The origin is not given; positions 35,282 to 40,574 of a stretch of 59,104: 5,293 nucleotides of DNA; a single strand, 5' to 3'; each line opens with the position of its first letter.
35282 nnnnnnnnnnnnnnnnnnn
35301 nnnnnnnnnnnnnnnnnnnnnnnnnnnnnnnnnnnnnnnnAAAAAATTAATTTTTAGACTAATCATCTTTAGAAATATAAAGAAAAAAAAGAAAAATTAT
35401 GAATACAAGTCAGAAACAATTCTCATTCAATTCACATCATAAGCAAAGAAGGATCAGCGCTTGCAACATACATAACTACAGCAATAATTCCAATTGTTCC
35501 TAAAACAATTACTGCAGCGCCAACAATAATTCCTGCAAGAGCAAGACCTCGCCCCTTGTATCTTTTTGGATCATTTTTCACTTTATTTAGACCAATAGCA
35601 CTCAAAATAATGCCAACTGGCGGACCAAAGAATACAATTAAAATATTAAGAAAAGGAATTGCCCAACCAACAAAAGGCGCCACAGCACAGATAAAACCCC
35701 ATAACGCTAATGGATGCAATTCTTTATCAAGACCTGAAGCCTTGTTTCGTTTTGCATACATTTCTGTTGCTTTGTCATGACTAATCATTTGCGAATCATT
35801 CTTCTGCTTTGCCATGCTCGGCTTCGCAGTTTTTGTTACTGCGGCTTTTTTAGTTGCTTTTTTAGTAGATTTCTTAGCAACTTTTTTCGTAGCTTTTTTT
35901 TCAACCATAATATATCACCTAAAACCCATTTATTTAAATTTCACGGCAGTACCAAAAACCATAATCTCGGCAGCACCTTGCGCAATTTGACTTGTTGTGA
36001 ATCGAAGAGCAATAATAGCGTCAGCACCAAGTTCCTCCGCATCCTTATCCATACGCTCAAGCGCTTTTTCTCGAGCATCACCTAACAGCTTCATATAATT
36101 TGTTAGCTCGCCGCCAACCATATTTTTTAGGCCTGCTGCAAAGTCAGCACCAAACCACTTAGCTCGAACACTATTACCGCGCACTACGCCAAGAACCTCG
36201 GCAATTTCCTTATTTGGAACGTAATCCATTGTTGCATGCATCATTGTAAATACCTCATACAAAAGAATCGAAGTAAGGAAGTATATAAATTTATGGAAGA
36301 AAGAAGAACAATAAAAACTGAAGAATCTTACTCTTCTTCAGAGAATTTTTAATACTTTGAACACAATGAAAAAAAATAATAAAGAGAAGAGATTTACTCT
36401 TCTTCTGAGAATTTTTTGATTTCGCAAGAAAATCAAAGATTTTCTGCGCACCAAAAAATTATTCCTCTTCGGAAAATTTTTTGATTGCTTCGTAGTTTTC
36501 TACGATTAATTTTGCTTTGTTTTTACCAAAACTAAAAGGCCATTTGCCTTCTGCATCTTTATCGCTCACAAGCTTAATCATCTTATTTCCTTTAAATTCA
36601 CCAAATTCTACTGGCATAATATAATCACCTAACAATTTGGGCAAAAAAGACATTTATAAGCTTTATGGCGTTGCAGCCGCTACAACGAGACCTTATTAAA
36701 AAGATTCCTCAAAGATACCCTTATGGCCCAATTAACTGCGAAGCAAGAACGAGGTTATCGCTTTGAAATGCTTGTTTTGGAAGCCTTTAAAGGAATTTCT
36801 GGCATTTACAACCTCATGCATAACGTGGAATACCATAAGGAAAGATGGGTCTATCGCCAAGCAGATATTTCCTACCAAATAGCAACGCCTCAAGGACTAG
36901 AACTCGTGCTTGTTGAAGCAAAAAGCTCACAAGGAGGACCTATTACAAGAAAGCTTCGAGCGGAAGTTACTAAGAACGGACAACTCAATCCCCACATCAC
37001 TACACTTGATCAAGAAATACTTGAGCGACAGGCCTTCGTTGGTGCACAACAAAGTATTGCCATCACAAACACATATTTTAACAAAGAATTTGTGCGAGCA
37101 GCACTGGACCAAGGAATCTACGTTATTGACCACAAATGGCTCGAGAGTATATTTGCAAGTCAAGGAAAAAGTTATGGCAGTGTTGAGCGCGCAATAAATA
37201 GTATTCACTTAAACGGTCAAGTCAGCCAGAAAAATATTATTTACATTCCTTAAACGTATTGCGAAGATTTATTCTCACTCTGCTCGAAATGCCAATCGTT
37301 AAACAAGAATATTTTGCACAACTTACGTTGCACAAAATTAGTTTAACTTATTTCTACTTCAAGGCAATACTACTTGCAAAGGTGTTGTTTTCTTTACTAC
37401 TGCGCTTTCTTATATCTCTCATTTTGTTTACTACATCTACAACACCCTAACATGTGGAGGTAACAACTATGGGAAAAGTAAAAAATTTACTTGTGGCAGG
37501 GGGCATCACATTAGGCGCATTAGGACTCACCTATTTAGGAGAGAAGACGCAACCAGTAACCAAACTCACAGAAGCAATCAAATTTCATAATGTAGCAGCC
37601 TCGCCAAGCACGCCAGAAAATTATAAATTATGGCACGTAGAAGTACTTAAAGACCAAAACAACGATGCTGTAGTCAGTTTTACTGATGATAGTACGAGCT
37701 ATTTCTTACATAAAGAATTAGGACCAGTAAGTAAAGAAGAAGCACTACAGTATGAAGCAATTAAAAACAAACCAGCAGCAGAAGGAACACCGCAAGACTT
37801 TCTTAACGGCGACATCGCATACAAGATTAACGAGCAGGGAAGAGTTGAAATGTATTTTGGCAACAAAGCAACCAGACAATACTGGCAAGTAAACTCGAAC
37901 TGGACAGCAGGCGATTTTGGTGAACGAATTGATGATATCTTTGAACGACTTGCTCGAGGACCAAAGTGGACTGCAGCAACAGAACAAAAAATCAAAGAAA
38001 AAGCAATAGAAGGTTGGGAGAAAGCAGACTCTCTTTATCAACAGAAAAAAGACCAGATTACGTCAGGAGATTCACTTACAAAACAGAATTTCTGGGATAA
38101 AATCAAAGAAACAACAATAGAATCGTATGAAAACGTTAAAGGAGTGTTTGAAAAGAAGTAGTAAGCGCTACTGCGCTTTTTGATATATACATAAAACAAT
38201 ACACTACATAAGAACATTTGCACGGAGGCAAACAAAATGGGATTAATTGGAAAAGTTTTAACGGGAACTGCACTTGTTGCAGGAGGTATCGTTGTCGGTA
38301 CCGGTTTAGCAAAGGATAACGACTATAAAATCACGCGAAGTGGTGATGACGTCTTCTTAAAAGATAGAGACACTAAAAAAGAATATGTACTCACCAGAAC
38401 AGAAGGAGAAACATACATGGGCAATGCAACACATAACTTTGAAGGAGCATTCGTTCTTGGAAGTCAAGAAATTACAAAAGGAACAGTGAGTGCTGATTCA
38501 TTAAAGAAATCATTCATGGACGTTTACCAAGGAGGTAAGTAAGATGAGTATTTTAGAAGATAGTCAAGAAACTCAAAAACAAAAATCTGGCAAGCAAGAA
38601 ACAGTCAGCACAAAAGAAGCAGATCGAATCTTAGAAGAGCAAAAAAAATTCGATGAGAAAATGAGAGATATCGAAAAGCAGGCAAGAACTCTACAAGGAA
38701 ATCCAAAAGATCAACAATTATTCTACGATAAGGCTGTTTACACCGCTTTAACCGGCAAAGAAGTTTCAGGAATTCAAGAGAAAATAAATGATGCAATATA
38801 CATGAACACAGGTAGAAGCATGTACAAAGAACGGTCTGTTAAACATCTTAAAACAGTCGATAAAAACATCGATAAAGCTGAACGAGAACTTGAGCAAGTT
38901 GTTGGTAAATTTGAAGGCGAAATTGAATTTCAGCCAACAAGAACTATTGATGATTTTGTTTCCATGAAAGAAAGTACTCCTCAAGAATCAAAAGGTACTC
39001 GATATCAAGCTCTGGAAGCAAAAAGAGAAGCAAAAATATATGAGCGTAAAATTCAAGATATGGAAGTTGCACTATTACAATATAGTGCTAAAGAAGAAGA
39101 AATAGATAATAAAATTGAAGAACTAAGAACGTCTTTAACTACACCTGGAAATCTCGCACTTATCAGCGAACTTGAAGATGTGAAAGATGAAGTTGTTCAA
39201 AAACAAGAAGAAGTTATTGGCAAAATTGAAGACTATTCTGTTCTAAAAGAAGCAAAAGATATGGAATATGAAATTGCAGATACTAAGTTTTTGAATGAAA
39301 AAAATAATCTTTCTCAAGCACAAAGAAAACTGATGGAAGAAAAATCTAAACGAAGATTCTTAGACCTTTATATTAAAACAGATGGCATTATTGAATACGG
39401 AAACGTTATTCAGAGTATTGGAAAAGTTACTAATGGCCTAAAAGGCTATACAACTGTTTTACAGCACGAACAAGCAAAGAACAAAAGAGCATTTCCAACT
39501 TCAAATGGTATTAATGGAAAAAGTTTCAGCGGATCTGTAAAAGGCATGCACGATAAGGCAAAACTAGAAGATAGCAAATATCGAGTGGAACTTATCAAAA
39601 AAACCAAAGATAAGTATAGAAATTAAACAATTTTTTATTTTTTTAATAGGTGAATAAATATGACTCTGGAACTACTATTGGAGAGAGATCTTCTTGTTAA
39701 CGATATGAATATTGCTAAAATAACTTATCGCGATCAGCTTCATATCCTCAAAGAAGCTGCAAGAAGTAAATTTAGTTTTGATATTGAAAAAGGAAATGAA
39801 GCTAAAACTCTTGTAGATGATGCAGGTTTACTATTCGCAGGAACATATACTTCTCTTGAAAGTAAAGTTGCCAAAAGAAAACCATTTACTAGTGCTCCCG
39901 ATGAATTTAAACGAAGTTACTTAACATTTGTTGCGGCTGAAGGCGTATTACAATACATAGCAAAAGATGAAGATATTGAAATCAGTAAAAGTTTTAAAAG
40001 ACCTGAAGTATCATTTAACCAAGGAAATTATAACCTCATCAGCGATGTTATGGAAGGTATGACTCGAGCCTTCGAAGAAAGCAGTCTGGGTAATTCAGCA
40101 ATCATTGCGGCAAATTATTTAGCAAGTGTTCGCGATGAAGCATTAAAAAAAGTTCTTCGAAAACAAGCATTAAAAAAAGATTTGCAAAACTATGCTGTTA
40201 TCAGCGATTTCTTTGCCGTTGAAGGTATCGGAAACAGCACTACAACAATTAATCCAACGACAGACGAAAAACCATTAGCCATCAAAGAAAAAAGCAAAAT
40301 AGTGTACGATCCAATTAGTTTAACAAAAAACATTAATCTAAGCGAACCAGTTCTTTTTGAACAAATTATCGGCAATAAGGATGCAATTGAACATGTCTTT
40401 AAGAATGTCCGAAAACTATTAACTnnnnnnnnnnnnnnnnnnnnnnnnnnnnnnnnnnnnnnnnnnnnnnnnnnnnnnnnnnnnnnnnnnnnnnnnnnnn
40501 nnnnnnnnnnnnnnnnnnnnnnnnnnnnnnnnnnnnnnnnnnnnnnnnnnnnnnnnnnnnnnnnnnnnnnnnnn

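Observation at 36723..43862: Uncharacterised ATPase-centred operon: two membrane anchors, a coiled-coil protein, a classical AAA ATPase, an SF3/D5-like P-loop protein and an orphan, next to a PD-(D/E)xK-like gene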

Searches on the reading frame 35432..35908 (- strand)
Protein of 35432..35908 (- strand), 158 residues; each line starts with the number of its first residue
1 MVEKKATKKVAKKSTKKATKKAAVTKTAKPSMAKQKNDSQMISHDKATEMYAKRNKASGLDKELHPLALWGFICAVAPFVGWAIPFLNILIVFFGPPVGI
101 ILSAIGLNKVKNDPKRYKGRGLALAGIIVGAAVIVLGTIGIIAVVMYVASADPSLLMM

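Call 22: search_protein_families(library=pfam, proteins=[window:35432-35908:-], max_evalue=0.01)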
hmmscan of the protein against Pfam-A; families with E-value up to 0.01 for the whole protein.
window:35432-35908:- (158 aa): 1 family
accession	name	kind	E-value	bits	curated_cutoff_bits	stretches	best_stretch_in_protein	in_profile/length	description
PF13828.11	DUF4190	-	6.8e-10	39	35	1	67-138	1-60/62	Domain of unknown function (DUF4190)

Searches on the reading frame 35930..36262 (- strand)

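Call 22: search_protein_families(library=pfam, proteins=[window:35930-36262:-], max_evalue=0.01)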
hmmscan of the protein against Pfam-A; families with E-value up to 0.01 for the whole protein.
window:35930-36262:- (110 aa): 1 family
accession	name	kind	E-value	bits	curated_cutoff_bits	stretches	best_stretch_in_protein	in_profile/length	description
PF01906.23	YbjQ_1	-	9.6e-35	119.7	23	1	7-108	1-102/103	Putative heavy-metal-binding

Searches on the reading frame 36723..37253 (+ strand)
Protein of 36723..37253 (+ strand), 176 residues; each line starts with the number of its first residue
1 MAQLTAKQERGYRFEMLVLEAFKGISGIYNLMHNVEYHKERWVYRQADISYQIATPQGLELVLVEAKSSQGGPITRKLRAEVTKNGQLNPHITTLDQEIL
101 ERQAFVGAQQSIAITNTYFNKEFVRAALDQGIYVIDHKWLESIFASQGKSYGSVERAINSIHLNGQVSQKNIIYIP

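Call 3: search_protein_families(library=pfam, proteins=[window:36723-37253:+], max_evalue=0.1)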
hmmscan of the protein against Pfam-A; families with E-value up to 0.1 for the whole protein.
window:36723-37253:+ (176 aa): 2 families
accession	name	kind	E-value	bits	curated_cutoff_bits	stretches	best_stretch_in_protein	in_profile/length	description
PF13752.12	DUF4165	-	0.0052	17.2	25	1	72-142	39-104/121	Domain of unknown function (DUF4165)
PF12831.13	FAD_oxidored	-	0.02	14.6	27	1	54-163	18-126/416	FAD dependent oxidoreductase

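Call 4: search_protein_families(library=padloc, proteins=[window:36723-37253:+], max_evalue=0.1)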
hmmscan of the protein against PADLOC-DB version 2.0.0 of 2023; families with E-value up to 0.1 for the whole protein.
window:36723-37253:+ (176 aa): 0 families

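Call 8: search_protein_families(library=ncbifam, proteins=[window:36723-37253:+], max_evalue=0.1)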
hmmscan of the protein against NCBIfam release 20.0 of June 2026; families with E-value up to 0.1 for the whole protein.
window:36723-37253:+ (176 aa): 1 family
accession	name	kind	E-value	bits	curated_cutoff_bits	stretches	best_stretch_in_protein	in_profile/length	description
NF033147.1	GXX_rpt_CTERM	domain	0.093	12.6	50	0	96-171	15-81/132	Gly-Xaa-Xaa repeat protein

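Call 9: search_protein_families(library=phrogs, proteins=[window:36723-37253:+], max_evalue=0.1)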
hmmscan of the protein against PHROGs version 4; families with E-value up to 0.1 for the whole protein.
window:36723-37253:+ (176 aa): 0 families

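Call 58: search_solved_structures(query=A3, max_evalue=1)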
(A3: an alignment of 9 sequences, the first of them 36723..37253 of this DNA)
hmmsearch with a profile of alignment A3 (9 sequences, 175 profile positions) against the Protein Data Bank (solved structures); distinct sequences matched with E-value up to 1: 0.
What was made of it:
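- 36723..37253 (+): g0: small PD-(D/E)xK (Mrr-like) nuclease-fold protein, 176 aa. It is an accessory member, present in about 9 of the related loci. A profile search against PDB sequences found nothing (call 58).
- On PD-(D/E)xK nuclease, Mrr-like: The window protein gives no Pfam or PDB hit (calls 3, 58).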

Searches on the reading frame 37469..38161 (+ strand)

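Call 3: search_protein_families(library=pfam, proteins=[window:37469-38161:+], max_evalue=0.1)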
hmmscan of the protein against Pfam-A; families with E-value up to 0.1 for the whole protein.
window:37469-38161:+ (230 aa): 0 families

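Call 4: search_protein_families(library=padloc, proteins=[window:37469-38161:+], max_evalue=0.1)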
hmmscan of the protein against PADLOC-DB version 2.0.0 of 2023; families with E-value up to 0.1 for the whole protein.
window:37469-38161:+ (230 aa): 0 families

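Call 8: search_protein_families(library=ncbifam, proteins=[window:37469-38161:+], max_evalue=0.1)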
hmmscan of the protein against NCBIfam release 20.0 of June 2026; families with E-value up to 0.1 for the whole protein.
window:37469-38161:+ (230 aa): 0 families

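Call 9: search_protein_families(library=phrogs, proteins=[window:37469-38161:+], max_evalue=0.1)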
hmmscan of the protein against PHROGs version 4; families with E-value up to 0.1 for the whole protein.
window:37469-38161:+ (230 aa): 1 family
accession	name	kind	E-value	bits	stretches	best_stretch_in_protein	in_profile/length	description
phrog_3256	-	unknown function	0.02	16.1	0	183-215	37-69/118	-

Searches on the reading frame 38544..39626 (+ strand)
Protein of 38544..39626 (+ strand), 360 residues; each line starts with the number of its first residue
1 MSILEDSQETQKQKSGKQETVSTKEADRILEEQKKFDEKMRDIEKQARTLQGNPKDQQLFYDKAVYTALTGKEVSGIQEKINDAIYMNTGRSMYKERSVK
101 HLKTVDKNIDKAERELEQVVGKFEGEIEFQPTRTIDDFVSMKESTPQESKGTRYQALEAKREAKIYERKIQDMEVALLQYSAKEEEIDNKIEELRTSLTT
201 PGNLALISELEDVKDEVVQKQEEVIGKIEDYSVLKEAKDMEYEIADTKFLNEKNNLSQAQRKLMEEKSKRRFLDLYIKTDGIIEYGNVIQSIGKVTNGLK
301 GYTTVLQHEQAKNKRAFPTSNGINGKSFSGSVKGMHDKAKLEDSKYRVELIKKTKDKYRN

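Call 3: search_protein_families(library=pfam, proteins=[window:38544-39626:+], max_evalue=0.1)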
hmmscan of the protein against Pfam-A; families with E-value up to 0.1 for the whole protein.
window:38544-39626:+ (360 aa): 0 families

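Call 4: search_protein_families(library=padloc, proteins=[window:38544-39626:+], max_evalue=0.1)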
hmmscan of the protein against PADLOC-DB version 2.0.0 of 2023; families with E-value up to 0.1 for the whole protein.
window:38544-39626:+ (360 aa): 0 families

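Call 8: search_protein_families(library=ncbifam, proteins=[window:38544-39626:+], max_evalue=0.1)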
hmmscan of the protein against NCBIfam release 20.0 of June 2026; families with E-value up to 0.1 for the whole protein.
window:38544-39626:+ (360 aa): 1 family
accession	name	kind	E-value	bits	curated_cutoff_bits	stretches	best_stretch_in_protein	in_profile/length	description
NF003129.0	PRK04046.1-5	equivalog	0.046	13.4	385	0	163-212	68-117/228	translation initiation factor IF-6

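Call 9: search_protein_families(library=phrogs, proteins=[window:38544-39626:+], max_evalue=0.1)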
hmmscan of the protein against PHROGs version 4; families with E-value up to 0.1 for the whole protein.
window:38544-39626:+ (360 aa): 1 family
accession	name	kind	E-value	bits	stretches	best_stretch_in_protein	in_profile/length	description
phrog_6958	-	head and packaging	0.0064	15.3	1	179-232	419-472/1052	virion structural protein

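Call 74: search_solved_structures(query=A7, max_evalue=5)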
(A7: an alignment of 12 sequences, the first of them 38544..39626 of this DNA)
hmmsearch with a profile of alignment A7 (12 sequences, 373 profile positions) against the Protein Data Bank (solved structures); distinct sequences matched with E-value up to 5: 33.
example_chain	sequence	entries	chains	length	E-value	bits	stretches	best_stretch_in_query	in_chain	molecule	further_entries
5xg2_A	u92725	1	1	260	5.2e-06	29.2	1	113-305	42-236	Chromosome partition protein Smc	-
4zry_B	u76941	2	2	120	0.00013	24.5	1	156-234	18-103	Keratin, type II cytoskeletal 1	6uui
3ja6_H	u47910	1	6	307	0.0052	19.3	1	32-237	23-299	Methyl-accepting chemotaxis protein 2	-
9heu_x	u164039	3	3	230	0.006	19.1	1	98-168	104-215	BAG family molecular chaperone regulator 1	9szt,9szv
5aqf_B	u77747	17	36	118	0.0082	18.6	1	105-167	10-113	BAG FAMILY MOLECULAR CHAPERONE REGULATOR 1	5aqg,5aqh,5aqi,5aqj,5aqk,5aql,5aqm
1hx1_B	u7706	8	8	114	0.014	17.8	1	108-167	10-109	BAG family molecular chaperone regulator 1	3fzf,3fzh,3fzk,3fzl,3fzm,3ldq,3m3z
1l8d_A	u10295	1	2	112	0.023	17.2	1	153-238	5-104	DNA double-strand break repair rad50 ATPase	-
2osz_A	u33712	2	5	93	0.046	16.2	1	172-242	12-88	Nucleoporin p58/p45 | Nucleoporin Nup58/Nup45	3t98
8qox_B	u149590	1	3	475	0.068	15.6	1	165-276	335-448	Conserved membrane protein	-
7tbi_O1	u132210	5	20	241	0.07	15.6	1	180-250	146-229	Nup49 | NUP54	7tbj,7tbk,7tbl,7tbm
5cws_E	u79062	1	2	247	0.07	15.6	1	180-250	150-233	Nucleoporin NUP57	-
4jo9_B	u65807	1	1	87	0.074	15.5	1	172-227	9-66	Nucleoporin p58/p45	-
4jq5_A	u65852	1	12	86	0.075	15.5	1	172-227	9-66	Nucleoporin p58/p45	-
4jo7_E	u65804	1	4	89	0.076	15.4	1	172-227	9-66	Nucleoporin p58/p45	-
6ds9_A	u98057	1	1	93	0.1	15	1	162-222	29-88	de novo designed three helix bundle GRa3D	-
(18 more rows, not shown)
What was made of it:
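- Checked: The coiled-coil call for g3 rests on profile hits to Smc, keratin and Rad50 coiled coils (call 74).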

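Call 85: search_protein_families(library=pfam, alignment_id=A7, max_evalue=0.1)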
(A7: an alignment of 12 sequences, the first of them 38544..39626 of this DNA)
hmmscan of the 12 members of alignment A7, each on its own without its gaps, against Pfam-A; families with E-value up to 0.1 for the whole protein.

A. member 1, window:38544-39626:+ (360 aa): 0 families

B. families by the number of members that match (of 12 scanned): 20 families
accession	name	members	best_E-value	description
PF13166.12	AAA_13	1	0.00054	AAA domain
PF14303.12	NAM-associated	1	0.00062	No apical meristem-associated C-terminal domain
PF09141.16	Talin_middle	1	0.014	Talin, middle domain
PF11774.14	Lsr2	1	0.014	Lsr2 dimerization domain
PF07889.17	DUF1664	1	0.014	Protein of unknown function (DUF1664)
PF05377.16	FlaC_arch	1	0.016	Flagella accessory protein C (FlaC)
PF12732.12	YtxH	1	0.016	YtxH-like protein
PF00312.27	Ribosomal_S15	1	0.025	Ribosomal protein S15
PF01544.23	CorA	1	0.025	CorA-like Mg2+ transporter protein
PF04102.17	SlyX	1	0.029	SlyX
PF02050.21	FliJ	1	0.033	Flagellar FliJ protein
PF18199.6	Dynein_C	1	0.038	Dynein heavy chain C-terminal domain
PF16560.10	SAPI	1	0.043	Putative mobile pathogenicity island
PF21773.2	ODAD1_CC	1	0.047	ODAD1 central coiled coil region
PF02996.22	Prefoldin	1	0.049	Prefoldin subunit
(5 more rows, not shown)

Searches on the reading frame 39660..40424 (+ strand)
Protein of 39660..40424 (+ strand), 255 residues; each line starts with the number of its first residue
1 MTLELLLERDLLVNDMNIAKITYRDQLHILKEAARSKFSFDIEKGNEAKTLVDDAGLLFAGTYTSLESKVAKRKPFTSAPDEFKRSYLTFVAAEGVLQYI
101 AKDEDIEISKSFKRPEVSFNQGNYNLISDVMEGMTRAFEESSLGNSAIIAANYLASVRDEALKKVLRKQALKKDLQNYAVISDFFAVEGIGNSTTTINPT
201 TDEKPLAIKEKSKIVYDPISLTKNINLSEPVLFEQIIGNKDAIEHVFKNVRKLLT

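Call 60: find_homologous_proteins(query=A4, max_evalue=0.001)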
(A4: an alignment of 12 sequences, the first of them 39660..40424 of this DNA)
Query A4 (12 sequences): 8000 candidates shared short words with the query, none scored E <= 0.001.

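Call 76: search_solved_structures(query=A4, max_evalue=5)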
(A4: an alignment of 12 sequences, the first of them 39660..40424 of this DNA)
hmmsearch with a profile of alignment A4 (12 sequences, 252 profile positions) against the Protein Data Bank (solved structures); distinct sequences matched with E-value up to 5: 2.
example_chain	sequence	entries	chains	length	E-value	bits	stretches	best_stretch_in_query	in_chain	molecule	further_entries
2krr_A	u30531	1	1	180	0.36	13.5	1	167-219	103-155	Nucleolin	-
1fjc_A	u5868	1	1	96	0.44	13.2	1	160-219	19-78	NUCLEOLIN RBD2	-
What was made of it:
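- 39660..41255 (+): g4: classical-clade AAA ATPase, 531 aa. It has an all-helical N-domain of about 175 aa, a linker of about 50 aa, then one AAA module. The N-domain has no detectable relatives (calls 60, 76).
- Closest known: Cdc48/p97/VAT, AFG2 and Vps4 classical AAA ATPases. Different: The all-helical N-domain of about 175 aa plus the linker has no detectable relatives (calls 60, 76). g4 has a single AAA module.
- Tried and rejected: g4 N-domain: a profile search of the 5.8-billion-protein set returned nothing (call 60), and a PDB profile search returned nothing (call 76).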
